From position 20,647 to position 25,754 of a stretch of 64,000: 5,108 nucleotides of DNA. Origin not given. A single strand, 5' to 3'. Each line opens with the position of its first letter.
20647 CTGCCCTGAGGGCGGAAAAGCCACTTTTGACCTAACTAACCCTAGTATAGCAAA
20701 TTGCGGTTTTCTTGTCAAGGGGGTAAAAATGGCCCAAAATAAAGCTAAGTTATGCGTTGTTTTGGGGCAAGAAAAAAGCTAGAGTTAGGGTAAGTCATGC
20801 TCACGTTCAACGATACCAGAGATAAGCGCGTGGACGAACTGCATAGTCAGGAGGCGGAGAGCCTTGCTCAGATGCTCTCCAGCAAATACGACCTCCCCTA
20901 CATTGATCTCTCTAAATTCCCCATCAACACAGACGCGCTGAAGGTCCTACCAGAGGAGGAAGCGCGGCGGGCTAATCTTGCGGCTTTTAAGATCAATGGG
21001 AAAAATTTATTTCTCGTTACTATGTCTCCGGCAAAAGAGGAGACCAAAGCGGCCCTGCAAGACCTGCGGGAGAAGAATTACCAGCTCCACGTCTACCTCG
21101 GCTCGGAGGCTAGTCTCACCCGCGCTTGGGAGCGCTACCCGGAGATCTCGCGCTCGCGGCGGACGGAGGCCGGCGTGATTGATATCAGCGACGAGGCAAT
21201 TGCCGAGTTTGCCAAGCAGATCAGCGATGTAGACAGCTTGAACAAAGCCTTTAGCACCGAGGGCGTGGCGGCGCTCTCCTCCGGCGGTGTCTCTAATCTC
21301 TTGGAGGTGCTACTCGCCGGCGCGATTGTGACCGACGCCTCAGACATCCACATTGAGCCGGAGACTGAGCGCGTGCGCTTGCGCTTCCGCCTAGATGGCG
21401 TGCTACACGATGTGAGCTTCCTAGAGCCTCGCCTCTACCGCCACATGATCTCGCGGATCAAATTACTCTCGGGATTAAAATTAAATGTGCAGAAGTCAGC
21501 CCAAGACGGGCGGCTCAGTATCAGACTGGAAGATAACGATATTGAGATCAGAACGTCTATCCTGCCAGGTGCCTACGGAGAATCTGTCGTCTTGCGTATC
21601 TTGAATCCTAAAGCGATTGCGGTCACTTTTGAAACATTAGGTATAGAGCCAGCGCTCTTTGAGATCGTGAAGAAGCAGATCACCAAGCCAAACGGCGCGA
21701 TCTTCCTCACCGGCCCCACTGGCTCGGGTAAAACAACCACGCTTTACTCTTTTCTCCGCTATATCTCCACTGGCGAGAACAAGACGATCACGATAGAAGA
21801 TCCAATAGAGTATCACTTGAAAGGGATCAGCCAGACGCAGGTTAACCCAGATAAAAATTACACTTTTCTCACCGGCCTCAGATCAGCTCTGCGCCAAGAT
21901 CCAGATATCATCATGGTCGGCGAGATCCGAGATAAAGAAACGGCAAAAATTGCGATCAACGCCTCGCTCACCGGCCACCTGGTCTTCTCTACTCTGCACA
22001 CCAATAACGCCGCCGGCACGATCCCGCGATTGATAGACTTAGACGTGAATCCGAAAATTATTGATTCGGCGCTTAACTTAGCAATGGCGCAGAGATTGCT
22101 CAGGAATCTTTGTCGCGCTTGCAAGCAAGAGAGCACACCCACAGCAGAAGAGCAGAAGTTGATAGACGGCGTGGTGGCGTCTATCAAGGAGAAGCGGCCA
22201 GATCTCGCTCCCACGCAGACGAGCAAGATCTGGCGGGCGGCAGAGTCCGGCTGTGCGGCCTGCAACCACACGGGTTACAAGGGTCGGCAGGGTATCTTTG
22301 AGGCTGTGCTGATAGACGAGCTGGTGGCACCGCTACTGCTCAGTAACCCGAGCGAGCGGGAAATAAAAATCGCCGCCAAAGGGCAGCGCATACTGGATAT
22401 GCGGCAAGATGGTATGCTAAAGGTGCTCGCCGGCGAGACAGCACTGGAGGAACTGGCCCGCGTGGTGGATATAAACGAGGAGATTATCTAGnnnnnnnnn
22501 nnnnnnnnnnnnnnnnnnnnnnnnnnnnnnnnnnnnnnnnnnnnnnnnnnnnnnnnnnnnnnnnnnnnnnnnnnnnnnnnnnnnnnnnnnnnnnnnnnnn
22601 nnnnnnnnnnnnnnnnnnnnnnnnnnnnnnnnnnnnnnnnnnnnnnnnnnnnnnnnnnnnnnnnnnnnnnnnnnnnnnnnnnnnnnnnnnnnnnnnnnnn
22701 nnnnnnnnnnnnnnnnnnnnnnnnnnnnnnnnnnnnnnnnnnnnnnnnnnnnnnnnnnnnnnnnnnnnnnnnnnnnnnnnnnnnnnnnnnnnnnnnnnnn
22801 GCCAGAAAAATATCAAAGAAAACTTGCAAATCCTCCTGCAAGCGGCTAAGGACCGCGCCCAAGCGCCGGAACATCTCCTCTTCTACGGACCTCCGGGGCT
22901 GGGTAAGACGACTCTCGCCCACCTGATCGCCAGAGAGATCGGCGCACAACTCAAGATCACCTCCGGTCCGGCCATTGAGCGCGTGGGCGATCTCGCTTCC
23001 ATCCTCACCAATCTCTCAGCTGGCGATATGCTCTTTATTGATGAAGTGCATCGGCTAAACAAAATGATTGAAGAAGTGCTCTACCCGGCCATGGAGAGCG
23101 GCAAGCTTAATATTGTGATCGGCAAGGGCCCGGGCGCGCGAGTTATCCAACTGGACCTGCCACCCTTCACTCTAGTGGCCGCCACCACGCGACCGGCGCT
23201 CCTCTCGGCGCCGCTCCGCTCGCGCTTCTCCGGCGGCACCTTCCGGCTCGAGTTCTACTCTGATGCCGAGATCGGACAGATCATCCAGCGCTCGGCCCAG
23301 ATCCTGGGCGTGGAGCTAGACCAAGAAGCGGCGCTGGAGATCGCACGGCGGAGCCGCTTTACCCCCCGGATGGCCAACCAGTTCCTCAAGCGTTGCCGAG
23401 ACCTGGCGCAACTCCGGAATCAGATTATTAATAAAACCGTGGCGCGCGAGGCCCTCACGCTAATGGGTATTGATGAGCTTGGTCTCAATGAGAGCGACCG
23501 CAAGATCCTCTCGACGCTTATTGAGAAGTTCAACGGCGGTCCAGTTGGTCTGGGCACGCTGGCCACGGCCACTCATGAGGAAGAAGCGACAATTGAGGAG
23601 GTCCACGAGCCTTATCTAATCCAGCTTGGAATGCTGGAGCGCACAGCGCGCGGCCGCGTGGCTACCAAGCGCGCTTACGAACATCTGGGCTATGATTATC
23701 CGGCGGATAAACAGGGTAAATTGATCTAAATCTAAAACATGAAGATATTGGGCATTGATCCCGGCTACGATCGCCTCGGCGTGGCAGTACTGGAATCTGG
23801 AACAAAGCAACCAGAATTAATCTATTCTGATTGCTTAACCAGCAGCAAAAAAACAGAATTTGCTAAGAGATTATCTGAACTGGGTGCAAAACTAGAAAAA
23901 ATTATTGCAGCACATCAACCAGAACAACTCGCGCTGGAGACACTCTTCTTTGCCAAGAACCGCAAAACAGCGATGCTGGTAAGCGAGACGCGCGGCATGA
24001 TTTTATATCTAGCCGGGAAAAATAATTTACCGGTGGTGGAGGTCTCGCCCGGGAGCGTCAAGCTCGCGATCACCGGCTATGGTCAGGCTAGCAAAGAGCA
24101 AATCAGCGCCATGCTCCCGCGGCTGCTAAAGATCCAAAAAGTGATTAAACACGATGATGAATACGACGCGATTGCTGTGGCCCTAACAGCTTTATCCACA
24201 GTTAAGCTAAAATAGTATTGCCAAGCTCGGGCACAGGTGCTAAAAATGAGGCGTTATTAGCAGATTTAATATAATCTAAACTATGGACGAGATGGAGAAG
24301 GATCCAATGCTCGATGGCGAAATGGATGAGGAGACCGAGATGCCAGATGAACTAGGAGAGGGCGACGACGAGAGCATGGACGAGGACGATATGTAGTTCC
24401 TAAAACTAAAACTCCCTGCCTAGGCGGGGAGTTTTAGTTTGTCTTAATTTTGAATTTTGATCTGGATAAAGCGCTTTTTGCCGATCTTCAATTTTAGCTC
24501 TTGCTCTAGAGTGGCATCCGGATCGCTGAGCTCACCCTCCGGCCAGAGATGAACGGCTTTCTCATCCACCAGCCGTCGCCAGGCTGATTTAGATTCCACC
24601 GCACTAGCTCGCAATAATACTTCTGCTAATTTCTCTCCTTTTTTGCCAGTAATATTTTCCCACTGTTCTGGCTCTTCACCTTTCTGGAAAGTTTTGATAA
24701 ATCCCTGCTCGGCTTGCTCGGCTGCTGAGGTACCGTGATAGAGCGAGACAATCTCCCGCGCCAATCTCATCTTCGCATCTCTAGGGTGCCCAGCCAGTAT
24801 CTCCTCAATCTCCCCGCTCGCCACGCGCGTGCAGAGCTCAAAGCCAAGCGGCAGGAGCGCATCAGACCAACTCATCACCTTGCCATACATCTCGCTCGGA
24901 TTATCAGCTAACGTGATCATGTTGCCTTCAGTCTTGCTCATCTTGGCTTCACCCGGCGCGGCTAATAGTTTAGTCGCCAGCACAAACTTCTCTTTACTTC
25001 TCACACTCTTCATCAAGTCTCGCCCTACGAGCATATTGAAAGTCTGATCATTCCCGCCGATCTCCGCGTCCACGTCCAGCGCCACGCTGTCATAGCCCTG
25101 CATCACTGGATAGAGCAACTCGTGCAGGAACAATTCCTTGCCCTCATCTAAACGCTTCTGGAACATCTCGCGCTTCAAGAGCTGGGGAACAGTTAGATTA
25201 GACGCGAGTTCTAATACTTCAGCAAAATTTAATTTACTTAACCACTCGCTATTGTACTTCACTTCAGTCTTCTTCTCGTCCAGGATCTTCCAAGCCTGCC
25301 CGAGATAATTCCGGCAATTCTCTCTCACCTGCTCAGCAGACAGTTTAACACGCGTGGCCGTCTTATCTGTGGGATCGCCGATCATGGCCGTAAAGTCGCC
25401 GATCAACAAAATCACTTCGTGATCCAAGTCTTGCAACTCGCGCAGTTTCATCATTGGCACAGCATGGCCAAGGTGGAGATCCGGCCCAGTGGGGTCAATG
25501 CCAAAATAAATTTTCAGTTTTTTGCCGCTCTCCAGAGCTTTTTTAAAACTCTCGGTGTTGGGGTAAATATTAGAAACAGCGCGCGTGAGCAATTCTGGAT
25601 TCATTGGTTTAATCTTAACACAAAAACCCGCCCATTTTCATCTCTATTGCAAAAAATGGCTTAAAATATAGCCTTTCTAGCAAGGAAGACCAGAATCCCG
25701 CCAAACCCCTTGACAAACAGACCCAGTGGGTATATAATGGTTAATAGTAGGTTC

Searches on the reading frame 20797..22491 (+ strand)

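Call 48: search_protein_families(library=pfam, proteins=[window:20797-22491:+], max_evalue=0.00001)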
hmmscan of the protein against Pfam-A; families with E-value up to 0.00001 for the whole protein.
window:20797-22491:+ (564 aa): 2 families
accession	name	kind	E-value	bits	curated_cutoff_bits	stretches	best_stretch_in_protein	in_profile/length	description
PF00437.27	T2SSE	-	1.6e-113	379.6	24.9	1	162-555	5-370/370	Type II/IV secretion system protein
PF05157.20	MshEN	-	2.6e-10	40.6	23.1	1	31-116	1-85/90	MshEN domain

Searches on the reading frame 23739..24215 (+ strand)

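Call 67: search_protein_families(library=pfam, proteins=[window:23739-24215:+], max_evalue=0.001)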
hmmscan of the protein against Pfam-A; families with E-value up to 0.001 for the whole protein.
window:23739-24215:+ (158 aa): 1 family
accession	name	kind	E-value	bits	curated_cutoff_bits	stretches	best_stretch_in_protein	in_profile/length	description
PF02075.23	RuvC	-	2.2e-36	125.4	22.2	1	3-150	1-147/148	Crossover junction endodeoxyribonuclease RuvC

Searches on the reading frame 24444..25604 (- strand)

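Call 67: search_protein_families(library=pfam, proteins=[window:24444-25604:-], max_evalue=0.001)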
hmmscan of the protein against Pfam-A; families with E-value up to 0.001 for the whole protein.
window:24444-25604:- (386 aa): 1 family
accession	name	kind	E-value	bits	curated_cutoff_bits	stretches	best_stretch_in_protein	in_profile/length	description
PF00579.31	tRNA-synt_1b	-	1e-70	238.8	21.1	1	27-307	3-292/292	tRNA synthetases class I (W and Y)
